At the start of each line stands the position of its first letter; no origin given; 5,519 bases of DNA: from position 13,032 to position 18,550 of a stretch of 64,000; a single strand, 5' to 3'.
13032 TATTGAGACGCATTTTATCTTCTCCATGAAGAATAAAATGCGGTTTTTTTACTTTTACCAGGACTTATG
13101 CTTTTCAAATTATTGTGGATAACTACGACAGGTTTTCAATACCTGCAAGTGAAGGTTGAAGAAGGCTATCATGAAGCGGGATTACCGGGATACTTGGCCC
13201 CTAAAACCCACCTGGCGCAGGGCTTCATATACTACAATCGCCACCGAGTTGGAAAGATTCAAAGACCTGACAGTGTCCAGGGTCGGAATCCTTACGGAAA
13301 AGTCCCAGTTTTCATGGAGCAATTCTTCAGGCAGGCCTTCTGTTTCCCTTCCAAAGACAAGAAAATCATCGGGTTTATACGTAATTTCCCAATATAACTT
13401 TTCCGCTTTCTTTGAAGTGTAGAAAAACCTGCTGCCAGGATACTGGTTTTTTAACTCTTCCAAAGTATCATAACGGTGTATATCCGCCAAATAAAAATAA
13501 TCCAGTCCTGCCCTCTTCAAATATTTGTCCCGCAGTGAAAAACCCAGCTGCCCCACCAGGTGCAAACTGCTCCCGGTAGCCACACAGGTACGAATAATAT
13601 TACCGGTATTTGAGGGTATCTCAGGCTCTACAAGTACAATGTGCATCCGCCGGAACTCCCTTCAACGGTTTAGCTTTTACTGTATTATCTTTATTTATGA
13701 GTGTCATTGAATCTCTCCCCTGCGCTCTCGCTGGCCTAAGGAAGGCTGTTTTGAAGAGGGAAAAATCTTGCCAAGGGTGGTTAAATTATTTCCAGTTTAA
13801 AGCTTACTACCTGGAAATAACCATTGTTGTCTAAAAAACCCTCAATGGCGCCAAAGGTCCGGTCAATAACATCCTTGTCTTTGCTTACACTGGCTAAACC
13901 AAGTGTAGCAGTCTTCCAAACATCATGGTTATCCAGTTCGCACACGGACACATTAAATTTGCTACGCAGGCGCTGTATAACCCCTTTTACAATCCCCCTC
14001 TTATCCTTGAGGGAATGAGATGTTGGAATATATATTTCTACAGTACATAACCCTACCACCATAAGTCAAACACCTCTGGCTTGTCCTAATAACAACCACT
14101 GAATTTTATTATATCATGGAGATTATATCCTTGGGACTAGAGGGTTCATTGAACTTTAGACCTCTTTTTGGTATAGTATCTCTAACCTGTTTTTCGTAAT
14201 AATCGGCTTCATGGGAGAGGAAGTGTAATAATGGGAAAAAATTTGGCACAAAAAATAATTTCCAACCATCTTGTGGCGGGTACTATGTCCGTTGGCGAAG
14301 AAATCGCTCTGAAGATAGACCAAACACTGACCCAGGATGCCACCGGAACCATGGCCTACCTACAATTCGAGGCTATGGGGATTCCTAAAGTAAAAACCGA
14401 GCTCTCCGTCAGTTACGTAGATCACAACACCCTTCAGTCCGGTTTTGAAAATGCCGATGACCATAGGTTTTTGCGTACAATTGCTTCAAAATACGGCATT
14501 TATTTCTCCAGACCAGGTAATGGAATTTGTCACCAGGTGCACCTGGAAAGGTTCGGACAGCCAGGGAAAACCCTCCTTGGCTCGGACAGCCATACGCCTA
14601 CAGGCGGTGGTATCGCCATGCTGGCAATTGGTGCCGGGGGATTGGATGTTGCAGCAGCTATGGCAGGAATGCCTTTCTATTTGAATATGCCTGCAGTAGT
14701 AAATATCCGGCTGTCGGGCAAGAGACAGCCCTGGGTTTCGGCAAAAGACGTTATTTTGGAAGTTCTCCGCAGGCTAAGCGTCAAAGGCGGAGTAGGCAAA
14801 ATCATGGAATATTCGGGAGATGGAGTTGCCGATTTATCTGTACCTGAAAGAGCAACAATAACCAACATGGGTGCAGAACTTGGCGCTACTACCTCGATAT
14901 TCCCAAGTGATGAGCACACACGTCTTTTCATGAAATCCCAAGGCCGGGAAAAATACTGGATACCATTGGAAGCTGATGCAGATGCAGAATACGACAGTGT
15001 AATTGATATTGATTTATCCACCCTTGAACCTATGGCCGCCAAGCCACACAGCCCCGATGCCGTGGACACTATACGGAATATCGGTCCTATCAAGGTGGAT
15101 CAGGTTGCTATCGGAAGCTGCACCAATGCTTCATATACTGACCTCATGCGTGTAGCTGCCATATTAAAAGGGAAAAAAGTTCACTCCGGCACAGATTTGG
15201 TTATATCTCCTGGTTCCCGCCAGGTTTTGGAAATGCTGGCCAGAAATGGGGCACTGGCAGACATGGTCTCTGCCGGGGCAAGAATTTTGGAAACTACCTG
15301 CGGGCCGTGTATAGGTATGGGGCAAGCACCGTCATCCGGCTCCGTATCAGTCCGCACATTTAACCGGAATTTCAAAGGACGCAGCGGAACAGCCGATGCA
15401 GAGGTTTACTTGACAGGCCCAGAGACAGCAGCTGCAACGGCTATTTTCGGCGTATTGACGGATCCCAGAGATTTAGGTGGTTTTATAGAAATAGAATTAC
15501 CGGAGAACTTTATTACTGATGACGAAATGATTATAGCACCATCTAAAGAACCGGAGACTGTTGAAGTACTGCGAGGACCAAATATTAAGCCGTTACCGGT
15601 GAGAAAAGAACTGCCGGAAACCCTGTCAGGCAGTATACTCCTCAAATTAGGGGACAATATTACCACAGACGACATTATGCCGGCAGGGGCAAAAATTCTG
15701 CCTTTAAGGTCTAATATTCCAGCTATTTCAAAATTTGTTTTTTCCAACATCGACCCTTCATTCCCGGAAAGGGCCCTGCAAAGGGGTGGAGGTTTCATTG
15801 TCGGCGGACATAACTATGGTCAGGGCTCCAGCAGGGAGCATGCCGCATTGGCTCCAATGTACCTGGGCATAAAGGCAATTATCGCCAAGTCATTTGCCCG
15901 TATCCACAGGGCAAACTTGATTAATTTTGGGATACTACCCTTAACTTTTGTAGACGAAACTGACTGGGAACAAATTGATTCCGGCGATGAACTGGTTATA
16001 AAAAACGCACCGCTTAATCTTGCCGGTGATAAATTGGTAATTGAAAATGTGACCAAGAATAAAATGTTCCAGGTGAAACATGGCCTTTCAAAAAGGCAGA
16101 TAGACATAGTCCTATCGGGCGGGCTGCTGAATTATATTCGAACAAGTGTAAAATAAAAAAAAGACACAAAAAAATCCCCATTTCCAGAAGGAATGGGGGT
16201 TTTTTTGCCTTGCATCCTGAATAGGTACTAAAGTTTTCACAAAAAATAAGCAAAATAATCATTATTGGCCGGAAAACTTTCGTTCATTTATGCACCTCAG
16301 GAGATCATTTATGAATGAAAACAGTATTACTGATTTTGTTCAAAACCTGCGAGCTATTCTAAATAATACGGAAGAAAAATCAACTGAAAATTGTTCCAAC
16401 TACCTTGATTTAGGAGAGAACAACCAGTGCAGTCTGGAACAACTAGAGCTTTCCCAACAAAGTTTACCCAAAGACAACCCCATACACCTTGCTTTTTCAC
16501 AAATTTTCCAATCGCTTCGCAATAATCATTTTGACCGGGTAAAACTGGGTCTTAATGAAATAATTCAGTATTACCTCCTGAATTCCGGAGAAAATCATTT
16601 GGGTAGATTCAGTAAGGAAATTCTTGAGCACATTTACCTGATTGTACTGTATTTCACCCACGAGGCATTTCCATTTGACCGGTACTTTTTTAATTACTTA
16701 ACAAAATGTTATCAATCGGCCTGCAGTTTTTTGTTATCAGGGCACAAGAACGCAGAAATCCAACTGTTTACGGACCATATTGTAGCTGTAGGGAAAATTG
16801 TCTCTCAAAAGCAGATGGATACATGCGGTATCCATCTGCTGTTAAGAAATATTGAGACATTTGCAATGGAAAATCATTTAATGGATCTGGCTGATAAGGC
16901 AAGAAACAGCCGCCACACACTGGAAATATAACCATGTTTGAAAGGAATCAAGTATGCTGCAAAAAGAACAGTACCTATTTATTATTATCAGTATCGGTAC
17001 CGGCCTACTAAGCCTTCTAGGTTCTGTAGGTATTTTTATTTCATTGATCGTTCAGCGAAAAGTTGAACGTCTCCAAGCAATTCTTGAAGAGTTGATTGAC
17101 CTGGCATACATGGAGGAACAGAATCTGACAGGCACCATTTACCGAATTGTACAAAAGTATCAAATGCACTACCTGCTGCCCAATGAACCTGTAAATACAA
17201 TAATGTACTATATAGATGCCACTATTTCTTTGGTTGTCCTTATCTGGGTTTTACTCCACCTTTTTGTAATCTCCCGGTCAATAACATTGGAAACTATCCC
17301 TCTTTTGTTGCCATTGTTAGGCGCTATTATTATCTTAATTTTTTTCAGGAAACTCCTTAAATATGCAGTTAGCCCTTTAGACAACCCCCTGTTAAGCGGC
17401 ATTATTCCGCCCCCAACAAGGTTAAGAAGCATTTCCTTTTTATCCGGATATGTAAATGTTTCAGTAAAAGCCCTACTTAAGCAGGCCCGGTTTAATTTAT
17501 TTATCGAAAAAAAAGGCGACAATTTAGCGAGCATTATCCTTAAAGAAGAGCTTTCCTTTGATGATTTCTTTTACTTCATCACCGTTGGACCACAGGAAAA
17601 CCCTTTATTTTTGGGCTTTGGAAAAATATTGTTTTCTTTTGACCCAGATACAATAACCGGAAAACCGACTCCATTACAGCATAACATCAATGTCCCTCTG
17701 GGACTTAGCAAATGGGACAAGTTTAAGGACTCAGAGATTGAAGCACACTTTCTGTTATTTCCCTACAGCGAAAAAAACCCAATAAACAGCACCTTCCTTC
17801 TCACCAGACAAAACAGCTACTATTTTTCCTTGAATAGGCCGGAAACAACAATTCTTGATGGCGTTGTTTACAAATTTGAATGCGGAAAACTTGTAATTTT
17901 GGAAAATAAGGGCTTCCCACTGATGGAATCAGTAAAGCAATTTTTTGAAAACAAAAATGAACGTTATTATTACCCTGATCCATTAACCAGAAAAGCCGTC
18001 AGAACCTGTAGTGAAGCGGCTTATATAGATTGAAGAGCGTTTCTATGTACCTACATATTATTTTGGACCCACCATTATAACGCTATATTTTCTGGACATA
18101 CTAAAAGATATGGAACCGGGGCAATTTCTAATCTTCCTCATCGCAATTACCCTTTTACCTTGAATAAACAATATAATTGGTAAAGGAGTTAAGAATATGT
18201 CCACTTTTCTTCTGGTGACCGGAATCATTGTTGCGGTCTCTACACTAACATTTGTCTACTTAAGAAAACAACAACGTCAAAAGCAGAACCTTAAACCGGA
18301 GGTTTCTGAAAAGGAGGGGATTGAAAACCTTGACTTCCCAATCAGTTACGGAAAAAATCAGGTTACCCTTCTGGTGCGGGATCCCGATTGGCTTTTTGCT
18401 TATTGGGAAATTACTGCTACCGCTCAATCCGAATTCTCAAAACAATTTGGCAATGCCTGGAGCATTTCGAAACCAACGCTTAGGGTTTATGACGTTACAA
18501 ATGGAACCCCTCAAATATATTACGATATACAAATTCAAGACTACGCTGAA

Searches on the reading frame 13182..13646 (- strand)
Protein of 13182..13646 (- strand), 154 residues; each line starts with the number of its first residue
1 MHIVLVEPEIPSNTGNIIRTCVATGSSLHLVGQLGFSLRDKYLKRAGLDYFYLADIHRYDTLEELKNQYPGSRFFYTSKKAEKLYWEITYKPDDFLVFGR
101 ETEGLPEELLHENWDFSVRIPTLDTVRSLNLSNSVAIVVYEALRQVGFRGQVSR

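Call 3: search_protein_families(library=pfam, proteins=[window:13182-13646:-], max_evalue=1)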
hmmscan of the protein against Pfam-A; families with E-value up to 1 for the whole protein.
window:13182-13646:- (154 aa): 1 family
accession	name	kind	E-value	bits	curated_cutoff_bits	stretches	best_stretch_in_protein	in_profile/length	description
PF00588.24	SpoU_methylase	-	1.6e-32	113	29.7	1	2-140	3-142/142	SpoU rRNA Methylase family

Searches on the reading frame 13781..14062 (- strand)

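Call 3: search_protein_families(library=pfam, proteins=[window:13781-14062:-], max_evalue=1)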
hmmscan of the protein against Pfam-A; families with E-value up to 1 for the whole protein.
window:13781-14062:- (93 aa): 2 families
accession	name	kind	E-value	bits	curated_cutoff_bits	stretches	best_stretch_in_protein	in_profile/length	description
PF04456.17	DUF503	-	2.3e-29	101.5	22.4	1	3-88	1-86/88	Protein of unknown function (DUF503)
PF01209.24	Ubie_methyltran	-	0.091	12.5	20.1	1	18-71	4-57/233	ubiE/COQ5 methyltransferase family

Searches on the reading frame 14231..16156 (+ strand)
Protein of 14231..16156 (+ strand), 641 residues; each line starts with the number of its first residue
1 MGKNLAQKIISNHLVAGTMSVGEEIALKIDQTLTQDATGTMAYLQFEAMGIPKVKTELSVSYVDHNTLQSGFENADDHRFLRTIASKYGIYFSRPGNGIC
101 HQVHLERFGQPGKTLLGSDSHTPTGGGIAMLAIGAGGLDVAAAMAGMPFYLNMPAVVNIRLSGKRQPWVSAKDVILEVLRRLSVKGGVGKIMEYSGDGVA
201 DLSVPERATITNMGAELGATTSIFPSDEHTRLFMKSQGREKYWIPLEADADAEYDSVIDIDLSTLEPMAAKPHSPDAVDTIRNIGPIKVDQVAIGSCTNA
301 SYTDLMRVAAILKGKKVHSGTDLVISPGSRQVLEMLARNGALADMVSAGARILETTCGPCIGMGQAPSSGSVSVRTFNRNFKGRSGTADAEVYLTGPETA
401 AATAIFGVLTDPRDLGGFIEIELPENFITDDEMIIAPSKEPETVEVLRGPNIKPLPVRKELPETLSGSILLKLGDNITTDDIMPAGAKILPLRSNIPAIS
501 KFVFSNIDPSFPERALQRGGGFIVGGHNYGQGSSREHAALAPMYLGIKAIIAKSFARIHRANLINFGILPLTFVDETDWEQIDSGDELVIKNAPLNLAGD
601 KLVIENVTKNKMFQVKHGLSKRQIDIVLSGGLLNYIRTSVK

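Call 3: search_protein_families(library=pfam, proteins=[window:14231-16156:+], max_evalue=1)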
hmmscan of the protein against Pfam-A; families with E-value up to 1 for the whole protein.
window:14231-16156:+ (641 aa): 4 families
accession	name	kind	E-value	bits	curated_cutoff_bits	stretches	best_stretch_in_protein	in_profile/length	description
PF00330.25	Aconitase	-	2.2e-112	376.8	28.7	2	7-281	1-303/463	Aconitase family (aconitate hydratase)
PF00694.25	Aconitase_C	-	1.5e-23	84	22.8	1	523-575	78-130/131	Aconitase C-terminal domain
PF04412.18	AcnX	-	5.1e-06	25.9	31.5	1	285-357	287-357/400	Aconitase X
PF14305.11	ATPgrasp_TupA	-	0.038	14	25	0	569-621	38-90/241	TupA-like ATPgrasp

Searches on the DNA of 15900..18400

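Call 87: search_rna_families(source=window, start=15900, end=18400, threshold=evalue, max_evalue=1)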
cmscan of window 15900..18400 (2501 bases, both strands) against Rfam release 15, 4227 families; matches with E-value up to 1: 5.
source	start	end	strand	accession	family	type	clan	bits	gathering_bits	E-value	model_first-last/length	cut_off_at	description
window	16128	16207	+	RF00506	Thr_leader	Cis-reg; leader;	-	31.6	55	0.0023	1-118/118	no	Threonine operon leader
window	16155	16236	-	RF01770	rimP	Cis-reg; leader;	-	23.1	47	0.9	1-102/102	no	Gammaprotebacteria rimP leader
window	16809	16841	-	RF00896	mir-787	Gene; miRNA;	-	21.1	57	0.64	1-72/72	no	mir-787 microRNA precursor family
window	16169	16204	+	RF02744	Rev39_5p_UTR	Cis-reg;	-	20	88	0.0039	193-228/300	no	Soft rot Enterobacteriaceae Rev 39 5'UTR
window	16797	16851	-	RF02616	SSRC8_2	Gene; sRNA;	-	15.7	72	0.19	1-281/281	no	Streptococcus sRNA 8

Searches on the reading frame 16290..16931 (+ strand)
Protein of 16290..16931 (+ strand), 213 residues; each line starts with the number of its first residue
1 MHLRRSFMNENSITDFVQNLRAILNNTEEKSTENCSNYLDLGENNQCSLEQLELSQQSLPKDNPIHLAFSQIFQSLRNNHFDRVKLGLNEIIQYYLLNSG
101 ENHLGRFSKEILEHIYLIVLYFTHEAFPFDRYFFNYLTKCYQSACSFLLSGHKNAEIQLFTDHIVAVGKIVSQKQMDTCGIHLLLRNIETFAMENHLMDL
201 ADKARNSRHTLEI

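Call 3: search_protein_families(library=pfam, proteins=[window:16290-16931:+], max_evalue=1)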
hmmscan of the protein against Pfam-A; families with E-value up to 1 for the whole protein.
window:16290-16931:+ (213 aa): 2 families
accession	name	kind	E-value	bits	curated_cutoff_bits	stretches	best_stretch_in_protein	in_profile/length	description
PF18400.7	Thioredoxin_12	-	0.0091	16.3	26.1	1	21-73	81-137/190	Thioredoxin-like domain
PF08429.16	PLU-1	-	0.025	14.2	28.5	1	11-54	113-157/338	PLU-1-like protein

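Call 4: search_protein_families(library=ncbifam, proteins=[window:16290-16931:+], max_evalue=1)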
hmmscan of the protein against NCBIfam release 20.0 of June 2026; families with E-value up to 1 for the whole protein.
window:16290-16931:+ (213 aa): 0 families

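Call 5: search_protein_families(library=padloc, proteins=[window:16290-16931:+], max_evalue=1)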
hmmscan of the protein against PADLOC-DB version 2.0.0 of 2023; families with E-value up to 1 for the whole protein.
window:16290-16931:+ (213 aa): 0 families

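Call 7: find_homologous_proteins(query=window:16290-16931:+)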
Query window:16290-16931:+ (213 aa): 6 proteins with E <= 0.001 among 53 candidates.
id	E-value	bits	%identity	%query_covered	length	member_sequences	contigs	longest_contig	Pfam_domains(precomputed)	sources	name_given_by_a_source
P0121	5.5e-132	456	100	97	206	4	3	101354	-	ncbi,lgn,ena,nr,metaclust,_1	ncbi:MAG TPA: hypothetical protein GX691_04950 [Clostridia bacterium]|nr:hypothetical protein [Clost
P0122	9.7e-63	230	55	95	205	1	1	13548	-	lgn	-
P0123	1.3e-55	206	48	97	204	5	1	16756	-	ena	-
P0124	3.0e-55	205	50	97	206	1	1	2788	-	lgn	-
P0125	2.1e-52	196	47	97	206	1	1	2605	-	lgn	-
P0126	5.6e-52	194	46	97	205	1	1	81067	-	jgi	-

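Call 20: find_homologous_proteins(query=A2)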
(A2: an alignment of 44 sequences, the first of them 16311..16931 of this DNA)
Query A2 (44 sequences) (206 aa, profile of the alignment): 15 proteins with E <= 0.001 among 8000 candidates.
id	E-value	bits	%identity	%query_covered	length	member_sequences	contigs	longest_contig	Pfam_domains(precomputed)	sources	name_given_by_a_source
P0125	7.2e-67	243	47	100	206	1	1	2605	-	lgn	-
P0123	3.7e-64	234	48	100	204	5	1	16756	-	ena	-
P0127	3.6e-62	228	45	100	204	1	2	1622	-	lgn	-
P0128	1.1e-61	226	26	87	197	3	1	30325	-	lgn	-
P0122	1.7e-61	226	56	98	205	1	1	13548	-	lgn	-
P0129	6.8e-61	224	48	100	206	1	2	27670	-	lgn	-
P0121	1.5e-60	222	100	100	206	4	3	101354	-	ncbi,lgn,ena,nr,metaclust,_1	ncbi:MAG TPA: hypothetical protein GX691_04950 [Clostridia bacterium]|nr:hypothetical protein [Clost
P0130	1.0e-59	220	48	99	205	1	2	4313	-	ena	-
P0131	2.8e-57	212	47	100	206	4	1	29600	-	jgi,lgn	jgi:hypothetical protein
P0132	3.1e-57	212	25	99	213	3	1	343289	-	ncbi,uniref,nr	ncbi:hypothetical protein [Heliobacterium mobile]|uniref:hypothetical protein n=1 Tax=Heliobacterium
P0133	3.5e-55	205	46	99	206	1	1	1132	-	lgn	-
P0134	1.2e-52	197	23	64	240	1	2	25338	PF14361.13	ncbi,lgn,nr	ncbi:MAG: hypothetical protein PHC60_07500 [Heliobacteriaceae bacterium]|nr:hypothetical protein [He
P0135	5.3e-51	191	25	98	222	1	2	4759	-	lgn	-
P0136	1.0e-49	187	22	85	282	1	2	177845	-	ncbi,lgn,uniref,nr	ncbi:hypothetical protein [Heliophilum fasciatum]|uniref:Uncharacterized protein n=1 Tax=Heliophilum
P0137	7.5e-44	168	23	69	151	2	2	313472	-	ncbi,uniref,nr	ncbi:hypothetical protein GTO89_03865 [Heliobacterium gestii]|uniref:Uncharacterized protein n=1 Tax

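Call 27: search_solved_structures(query=A2, max_evalue=10)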
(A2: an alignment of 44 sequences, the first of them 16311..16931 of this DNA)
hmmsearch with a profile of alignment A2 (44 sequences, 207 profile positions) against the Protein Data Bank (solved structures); distinct sequences matched with E-value up to 10: 2.
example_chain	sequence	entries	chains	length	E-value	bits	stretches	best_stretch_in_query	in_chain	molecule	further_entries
3odm_A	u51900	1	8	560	0.32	13.8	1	99-164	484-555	Phosphoenolpyruvate carboxylase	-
6xt4_A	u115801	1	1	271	0.82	12.5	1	46-87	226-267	1BH_69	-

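Call 31: predict_structure(alignment_id=A4)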
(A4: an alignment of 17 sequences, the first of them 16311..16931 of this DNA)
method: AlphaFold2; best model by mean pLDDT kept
length: 206 residues; sequences in the alignment: 17
mean_pLDDT: 87.0   pTM: 0.82
mean pLDDT of the five models: 87.0, 87.0, 84.7, 84.3, 81.8
residues with pLDDT >= 90: 120; 70-90: 65; 50-70: 14; < 50: 7
segments of 3 or more residues with pLDDT < 50: none
pLDDT, mean of each block of 10 residues (from residue 1): 76 86 55 83 88 84 92 93 93 62 92 87 91 96 91 96 91 96 96 95 83
secondary structure, 60 per line:
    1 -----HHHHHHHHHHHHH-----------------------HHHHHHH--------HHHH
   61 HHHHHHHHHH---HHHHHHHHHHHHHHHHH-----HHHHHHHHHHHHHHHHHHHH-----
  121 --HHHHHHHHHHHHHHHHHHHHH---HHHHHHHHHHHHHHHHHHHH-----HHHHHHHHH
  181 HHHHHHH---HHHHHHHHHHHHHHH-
elements in order: H6-18 H42-48 H57-70 H74-90 H96-115 H123-143 H147-166 H172-187 H191-205

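Call 71: search_protein_families(library=pfam, alignment_id=A2, max_evalue=0.1)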
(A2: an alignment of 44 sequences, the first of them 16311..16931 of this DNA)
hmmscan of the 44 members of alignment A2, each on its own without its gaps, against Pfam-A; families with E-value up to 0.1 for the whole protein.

A. member 1, window:16311-16931:+ (206 aa): 2 families
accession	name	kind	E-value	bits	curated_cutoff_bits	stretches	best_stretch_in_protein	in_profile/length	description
PF18400.7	Thioredoxin_12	-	0.0085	16.4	26.1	1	14-66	81-137/190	Thioredoxin-like domain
PF08429.16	PLU-1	-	0.025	14.2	28.5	1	4-47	113-157/338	PLU-1-like protein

B. families by the number of members that match (of 44 scanned): 13 families
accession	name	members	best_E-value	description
PF16887.10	DUF5081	2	0.021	Domain of unknown function (DUF5081)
PF25104.1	DUF7812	1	0.0079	Domain of unknown function (DUF7812)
PF18400.7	Thioredoxin_12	1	0.0085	Thioredoxin-like domain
PF20302.4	HisK-N-like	1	0.01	HisK-N-like globin domain of the ASK signalosome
PF08429.16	PLU-1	1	0.025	PLU-1-like protein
PF07735.22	FBA_2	1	0.042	F-box associated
PF24713.1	TOR1L1_C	1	0.06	TORTIFOLIA1 C-terminal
PF08989.15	DUF1896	1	0.063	Domain of unknown function (DUF1896)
PF23583.2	EF_HAND_2_PLCG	1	0.065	PLCG EF-hand motif 2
PF07962.17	Swi3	1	0.072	Replication Fork Protection Component Swi3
PF14829.11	GPAT_N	1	0.079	Glycerol-3-phosphate acyltransferase N-terminal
PF13059.11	DUF3922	1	0.087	Protein of unknown function (DUF3992)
PF08359.16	TetR_C_4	1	0.097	YsiA-like protein, C-terminal region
